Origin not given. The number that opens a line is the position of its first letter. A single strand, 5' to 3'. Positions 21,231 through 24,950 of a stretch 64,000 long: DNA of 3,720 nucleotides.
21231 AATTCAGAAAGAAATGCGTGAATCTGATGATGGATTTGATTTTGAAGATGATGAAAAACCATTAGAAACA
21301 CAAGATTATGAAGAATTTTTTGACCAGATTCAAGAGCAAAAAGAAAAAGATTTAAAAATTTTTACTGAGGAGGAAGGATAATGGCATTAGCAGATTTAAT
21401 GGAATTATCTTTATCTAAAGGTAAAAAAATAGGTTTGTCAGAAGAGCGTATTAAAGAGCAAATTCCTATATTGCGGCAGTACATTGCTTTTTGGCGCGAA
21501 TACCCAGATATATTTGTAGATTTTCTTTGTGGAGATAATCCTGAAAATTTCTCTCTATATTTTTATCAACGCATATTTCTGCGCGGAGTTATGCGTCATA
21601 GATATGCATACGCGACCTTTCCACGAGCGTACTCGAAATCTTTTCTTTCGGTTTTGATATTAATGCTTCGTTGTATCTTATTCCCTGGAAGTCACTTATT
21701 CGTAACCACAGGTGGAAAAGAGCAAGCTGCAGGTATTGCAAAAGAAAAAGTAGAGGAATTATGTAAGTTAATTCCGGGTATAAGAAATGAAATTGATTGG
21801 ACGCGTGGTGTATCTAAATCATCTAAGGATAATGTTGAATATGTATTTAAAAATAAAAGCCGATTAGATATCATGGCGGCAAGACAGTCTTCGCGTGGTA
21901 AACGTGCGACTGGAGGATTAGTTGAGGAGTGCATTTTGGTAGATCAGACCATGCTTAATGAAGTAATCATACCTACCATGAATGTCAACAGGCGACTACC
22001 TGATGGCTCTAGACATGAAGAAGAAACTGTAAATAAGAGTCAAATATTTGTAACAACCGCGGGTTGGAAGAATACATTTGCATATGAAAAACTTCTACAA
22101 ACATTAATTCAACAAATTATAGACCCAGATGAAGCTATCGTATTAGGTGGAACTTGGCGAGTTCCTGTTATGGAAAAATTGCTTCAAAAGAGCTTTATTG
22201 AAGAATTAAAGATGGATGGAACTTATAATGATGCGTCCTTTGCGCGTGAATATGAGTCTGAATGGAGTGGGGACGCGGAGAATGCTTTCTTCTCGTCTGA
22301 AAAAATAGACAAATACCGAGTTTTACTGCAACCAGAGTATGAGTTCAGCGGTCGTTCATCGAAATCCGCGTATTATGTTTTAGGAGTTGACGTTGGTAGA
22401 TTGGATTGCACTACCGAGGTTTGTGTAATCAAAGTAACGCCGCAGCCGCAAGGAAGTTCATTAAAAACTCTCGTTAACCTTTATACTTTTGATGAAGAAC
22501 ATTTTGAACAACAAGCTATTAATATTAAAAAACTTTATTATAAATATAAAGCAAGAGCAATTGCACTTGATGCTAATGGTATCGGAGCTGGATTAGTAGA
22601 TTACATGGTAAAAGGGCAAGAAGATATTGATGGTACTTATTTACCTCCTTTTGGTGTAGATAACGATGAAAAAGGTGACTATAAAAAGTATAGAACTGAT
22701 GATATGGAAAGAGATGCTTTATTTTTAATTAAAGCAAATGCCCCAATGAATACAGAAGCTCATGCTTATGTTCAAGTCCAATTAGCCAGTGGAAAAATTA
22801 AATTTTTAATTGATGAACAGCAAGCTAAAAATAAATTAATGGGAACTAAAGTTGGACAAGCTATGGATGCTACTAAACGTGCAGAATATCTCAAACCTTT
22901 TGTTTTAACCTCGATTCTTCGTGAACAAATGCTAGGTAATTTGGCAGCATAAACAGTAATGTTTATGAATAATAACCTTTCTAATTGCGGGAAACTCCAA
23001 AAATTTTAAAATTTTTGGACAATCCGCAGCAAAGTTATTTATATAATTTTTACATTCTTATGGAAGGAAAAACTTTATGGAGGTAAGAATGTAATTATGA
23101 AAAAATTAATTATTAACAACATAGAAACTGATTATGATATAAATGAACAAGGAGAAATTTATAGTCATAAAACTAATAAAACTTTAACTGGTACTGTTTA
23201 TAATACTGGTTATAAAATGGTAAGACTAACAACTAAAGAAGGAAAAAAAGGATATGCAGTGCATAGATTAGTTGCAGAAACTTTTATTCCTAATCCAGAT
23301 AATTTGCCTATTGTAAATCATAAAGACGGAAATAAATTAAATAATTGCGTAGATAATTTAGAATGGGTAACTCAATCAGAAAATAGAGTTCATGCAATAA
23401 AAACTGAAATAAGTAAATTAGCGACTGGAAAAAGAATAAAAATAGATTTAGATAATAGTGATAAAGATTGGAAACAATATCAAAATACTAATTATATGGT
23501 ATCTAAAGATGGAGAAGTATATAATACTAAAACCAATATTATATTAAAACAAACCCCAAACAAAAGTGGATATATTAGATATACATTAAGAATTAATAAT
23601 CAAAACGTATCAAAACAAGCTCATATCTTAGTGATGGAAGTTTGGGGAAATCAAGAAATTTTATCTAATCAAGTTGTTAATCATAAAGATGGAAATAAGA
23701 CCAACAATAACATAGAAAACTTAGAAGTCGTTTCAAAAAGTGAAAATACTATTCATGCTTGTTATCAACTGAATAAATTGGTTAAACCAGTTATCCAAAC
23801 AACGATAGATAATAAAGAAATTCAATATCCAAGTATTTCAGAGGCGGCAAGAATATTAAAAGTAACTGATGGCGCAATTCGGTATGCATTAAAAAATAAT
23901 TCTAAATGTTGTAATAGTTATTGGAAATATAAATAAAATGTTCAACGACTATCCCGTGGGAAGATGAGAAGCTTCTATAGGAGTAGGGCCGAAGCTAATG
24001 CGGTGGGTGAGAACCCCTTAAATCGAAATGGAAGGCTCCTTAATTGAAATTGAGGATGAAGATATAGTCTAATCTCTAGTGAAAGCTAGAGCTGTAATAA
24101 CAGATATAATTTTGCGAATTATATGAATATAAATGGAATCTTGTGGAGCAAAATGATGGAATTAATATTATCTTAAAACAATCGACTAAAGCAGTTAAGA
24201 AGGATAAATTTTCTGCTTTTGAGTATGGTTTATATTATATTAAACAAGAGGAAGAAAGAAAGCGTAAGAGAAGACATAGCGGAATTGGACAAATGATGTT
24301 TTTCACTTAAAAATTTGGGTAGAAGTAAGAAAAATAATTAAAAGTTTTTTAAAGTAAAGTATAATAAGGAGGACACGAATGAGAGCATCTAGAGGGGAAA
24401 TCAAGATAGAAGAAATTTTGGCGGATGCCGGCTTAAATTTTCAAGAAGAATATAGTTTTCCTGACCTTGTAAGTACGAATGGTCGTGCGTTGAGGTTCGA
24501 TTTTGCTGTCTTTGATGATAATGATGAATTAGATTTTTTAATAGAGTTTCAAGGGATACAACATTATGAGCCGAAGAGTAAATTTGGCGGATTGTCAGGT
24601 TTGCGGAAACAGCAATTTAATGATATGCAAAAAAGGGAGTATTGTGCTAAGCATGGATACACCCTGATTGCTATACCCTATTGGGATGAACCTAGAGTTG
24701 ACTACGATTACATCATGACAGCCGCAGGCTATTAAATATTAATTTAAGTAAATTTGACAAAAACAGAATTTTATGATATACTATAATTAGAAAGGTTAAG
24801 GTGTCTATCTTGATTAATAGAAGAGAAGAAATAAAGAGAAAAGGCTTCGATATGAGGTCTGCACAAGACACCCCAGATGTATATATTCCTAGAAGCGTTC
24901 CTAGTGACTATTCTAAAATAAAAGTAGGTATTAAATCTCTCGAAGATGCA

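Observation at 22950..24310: Group I intron with intron-encoded HNH endonuclease directly after (or splitting) the terminase large-subunit gene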

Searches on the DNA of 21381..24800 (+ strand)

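Call 6: search_dna_similar(query=window:21381-24800:+, collection=phages, mode=near, max_rows=25)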
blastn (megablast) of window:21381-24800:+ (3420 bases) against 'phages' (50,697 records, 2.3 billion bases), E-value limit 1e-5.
Records with a match: 3; places in all: 3; records where one place covers at least 80% of the query: 0.
Best place of each record, by identity: 95-99% 2; 80-90% 1.
By first word of the organism name: Prochlorococcus 2; Staphylococcus 1.
By host as written in the record: Prochlorococcus sp. MED4 2; Staphylococcus haemolyticus IME1318 1.
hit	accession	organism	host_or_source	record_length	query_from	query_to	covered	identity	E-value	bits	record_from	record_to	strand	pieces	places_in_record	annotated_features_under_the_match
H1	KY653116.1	Staphylococcus phage IME1318_01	Staphylococcus haemolyticus IME1318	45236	1882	2005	4%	81.0%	4e-17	97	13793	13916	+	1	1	deoxyuridine 5'-triphosphate nucleotidohydrolase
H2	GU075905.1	Prochlorococcus phage P-HM2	Prochlorococcus sp. MED4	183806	1877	1920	1%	95.5%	3e-9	71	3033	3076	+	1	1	endodeoxyribonuclease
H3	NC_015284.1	Prochlorococcus phage P-HM2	Prochlorococcus sp. MED4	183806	1877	1920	1%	95.5%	3e-9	71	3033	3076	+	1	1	endodeoxyribonuclease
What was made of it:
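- Tried and rejected: A megablast of the region against GenBank phages found no close relative (call 6).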

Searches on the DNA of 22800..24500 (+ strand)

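Call 4: search_rna_families(source=window, start=22800, end=24500, threshold=evalue, max_evalue=10, show_alignments=5)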
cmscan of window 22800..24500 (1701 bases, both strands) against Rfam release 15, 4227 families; matches with E-value up to 10: 8.
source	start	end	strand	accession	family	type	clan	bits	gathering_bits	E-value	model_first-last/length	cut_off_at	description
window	23829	24091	+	RF00028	Intron_gpI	Intron;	-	39.2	50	4.8e-08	1-253/253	no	Group I catalytic intron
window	22986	23092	+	RF00028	Intron_gpI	Intron;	-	27.8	50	0.00012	60-138/253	no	Group I catalytic intron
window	23287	23382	-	RF00205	snoR41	Gene; snRNA; snoRNA; CD-box;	CL00068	18.6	40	5.3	1-97/97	no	Small nucleolar RNA R41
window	24010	24031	+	RF01072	TMV_UPD-PK3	Cis-reg;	-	15.7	34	0.86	1-31/31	no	Pseudoknot of upstream pseudoknot domain (UPD) of the 3'UTR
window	22984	23033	-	RF00251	mir-219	Gene; miRNA;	-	15.1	54.5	6.7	1-79/79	no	mir-219 microRNA precursor family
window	23631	23699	+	RF01905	HOTAIR_2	Gene; lncRNA;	-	13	60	4.9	1-69/69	no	HOTAIR conserved region 2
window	23707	23778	+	RF02849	Ysr197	Gene; sRNA;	-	12.3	167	4.4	1-254/254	no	Yersinia sRNA 197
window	24186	24221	+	RF02687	RAGATH-8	Gene; sRNA;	-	10.1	86.7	9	1-276/276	no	RAGATH-8 RNA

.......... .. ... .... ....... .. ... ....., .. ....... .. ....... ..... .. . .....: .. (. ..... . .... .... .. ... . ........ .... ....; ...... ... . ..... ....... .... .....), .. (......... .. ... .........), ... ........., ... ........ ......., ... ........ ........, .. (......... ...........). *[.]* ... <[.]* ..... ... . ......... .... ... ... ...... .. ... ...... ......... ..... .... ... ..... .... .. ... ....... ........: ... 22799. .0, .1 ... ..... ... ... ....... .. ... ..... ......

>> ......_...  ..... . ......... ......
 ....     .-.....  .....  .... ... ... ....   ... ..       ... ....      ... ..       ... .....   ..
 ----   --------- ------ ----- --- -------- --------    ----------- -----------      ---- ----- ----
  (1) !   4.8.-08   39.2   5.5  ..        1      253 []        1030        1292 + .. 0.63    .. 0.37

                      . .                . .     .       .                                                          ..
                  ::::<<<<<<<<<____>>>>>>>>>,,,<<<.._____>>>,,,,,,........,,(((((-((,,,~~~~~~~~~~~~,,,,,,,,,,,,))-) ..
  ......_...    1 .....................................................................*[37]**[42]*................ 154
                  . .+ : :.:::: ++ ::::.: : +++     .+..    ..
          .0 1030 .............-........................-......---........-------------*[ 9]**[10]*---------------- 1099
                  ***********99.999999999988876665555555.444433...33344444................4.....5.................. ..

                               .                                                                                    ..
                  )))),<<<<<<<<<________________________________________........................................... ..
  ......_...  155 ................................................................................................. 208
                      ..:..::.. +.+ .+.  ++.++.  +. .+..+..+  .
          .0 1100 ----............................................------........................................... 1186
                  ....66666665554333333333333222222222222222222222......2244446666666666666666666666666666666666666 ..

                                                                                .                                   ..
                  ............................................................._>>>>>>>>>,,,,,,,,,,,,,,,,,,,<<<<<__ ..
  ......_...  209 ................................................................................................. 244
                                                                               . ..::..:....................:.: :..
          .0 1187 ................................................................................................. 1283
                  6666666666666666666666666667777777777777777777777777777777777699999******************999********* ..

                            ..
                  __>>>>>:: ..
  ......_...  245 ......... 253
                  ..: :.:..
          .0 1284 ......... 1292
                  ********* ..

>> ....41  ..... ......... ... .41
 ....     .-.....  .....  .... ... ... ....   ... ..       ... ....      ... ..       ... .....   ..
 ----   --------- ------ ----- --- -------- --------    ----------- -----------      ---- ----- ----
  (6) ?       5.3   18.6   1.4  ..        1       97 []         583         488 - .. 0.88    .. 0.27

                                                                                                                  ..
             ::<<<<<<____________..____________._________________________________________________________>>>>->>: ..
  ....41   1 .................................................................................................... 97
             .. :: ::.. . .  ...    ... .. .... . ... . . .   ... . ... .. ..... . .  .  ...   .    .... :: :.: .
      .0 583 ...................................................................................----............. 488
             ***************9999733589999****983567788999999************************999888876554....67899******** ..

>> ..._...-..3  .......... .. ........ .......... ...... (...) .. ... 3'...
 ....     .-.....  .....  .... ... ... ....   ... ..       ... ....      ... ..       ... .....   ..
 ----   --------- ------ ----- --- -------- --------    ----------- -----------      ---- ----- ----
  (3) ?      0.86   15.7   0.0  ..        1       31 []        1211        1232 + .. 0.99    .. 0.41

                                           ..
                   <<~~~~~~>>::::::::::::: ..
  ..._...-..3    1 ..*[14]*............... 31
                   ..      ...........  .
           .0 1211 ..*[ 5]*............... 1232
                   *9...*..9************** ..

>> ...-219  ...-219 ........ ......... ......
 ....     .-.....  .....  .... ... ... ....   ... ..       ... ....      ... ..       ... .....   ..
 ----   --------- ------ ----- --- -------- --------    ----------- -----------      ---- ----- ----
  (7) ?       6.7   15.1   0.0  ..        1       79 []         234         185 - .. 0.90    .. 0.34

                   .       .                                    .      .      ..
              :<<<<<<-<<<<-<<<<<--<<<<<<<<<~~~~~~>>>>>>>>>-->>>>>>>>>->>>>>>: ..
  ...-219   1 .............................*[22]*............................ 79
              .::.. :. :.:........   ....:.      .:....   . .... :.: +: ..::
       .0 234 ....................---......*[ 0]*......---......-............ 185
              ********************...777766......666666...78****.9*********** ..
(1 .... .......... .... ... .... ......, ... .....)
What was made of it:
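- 22934..24135 (+): Group I intron, 1202 nt, from the base after the 5' splice-site U to the terminal omega-G. RF00028 matches both halves (call 4).
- On Group I intron (Rfam RF00028): It gives two complementary partial hits of 27.8 and 39.2 bits (call 4), because the 840-nt ORF splits the core.
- Checked: RF00028 hits 22986-23092 (27.8 bits, E 1.2e-4) and 23829-24091 (39.2 bits, E 4.8e-8) when the region is searched alone (call 4).
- RF00028 matches both halves of the core (E 4.8e-8 and 1.2e-4; call 4).
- Tried and rejected: Only the region-restricted E-value search found the two halves (call 4).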

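Call 69: search_dna_similar(query=window:23937-24135:+, collection=phages, mode=distant, max_rows=40, max_evalue=0.001)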
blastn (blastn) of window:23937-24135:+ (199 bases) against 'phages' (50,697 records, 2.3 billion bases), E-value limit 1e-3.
Records with a match: 184; places in all: 216; records where one place covers at least 80% of the query: 2.
Best place of each record, by identity: 90-95% 4; 80-90% 128; 60-80% 52.
By first word of the organism name: Staphylococcus 130; Pseudomonas 22; Bacillus 20; Streptococcus 4; Vibrio 3; uncultured 2; Enterococcus 1; Bacteriophage 1; Enterocloster 1.
By host as written in the record: Staphylococcus aureus 50; - 23; Pseudomonas aeruginosa 12; Staphylococcus sp. 8; Bacillus subtilis 8; Staphylococcus carnosus TM300 5; Bacillus subtilis subsp. subtilis str. 168 5; Staphylococcus aureus strain 6409 4; and 44 more.
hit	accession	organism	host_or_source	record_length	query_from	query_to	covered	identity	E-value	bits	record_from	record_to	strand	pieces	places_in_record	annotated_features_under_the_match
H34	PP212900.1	Staphylococcus phage PT1-1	Staphylococcus chromogenes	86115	1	164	82%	71.9%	4e-10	70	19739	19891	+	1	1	hypothetical protein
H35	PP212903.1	Staphylococcus phage PT94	Staphylococcus chromogenes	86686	1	164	82%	71.9%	4e-10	70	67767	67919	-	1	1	hypothetical protein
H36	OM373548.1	Staphylococcus phage vB_SpsM-DH2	Staphylococcus pseudintermedius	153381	1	155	78%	75.8%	5e-21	106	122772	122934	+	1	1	record has no annotation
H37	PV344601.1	Staphylococcus phage RQ1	Staphylococcus saprophyticus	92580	1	159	80%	71.9%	5e-9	66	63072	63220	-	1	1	none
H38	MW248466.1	Staphylococcus phage MarsHill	Staphylococcus aureus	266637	6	151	73%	74.2%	1e-16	92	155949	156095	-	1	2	viral RNA polymerase beta subunit | hypothetical protein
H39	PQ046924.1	Staphylococcus phage OPT-SC01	Staphylococcus xylosus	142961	1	139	70%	76.4%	8e-19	100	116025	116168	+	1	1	none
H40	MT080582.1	Staphylococcus phage vB_SauM_EW1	Staphylococcus carnosus TM300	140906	1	139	70%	76.4%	8e-19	100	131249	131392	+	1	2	record has no annotation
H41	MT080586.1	Staphylococcus phage vB_SauM_EW2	Staphylococcus carnosus TM300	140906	1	139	70%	76.4%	8e-19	100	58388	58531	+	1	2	record has no annotation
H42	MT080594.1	Staphylococcus phage vB_SauM_EW4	Staphylococcus carnosus TM300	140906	1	139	70%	76.4%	8e-19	100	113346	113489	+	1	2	record has no annotation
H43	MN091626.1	Staphylococcus phage PALS_2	Staphylococcus aureus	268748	6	151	73%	72.6%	2e-13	82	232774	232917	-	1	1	hypothetical protein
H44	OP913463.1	Staphylococcus virus vB_SurM-PSU5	Staphylococcus ureilyticus ATCC49330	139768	1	139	70%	75.3%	9e-18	95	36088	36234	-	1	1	HNH homing endonuclease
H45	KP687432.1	Staphylococcus phage IME-SA2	Staphylococcus aureus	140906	1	139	70%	74.3%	3e-17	94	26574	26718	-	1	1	HNH homing endonuclease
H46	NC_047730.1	Staphylococcus phage IME-SA2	Staphylococcus aureus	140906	1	139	70%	74.3%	3e-17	94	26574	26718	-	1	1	HNH homing endonuclease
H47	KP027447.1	Staphylococcus phage vB_SepM_ phiIPLA-C1C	Staphylococcus sp.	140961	1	135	68%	74.8%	2e-13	82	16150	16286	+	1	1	none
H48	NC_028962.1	Staphylococcus phage vB_SepM_ phiIPLA-C1C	Staphylococcus sp.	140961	1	135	68%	74.8%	2e-13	82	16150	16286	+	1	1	none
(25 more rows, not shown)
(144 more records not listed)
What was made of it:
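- The 3' core is 72-80% identical to sequence within the annotated split lysK gene of Staphylococcus phage K and to sequence in Bacillus phages AR9/PBS1 (call 69).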
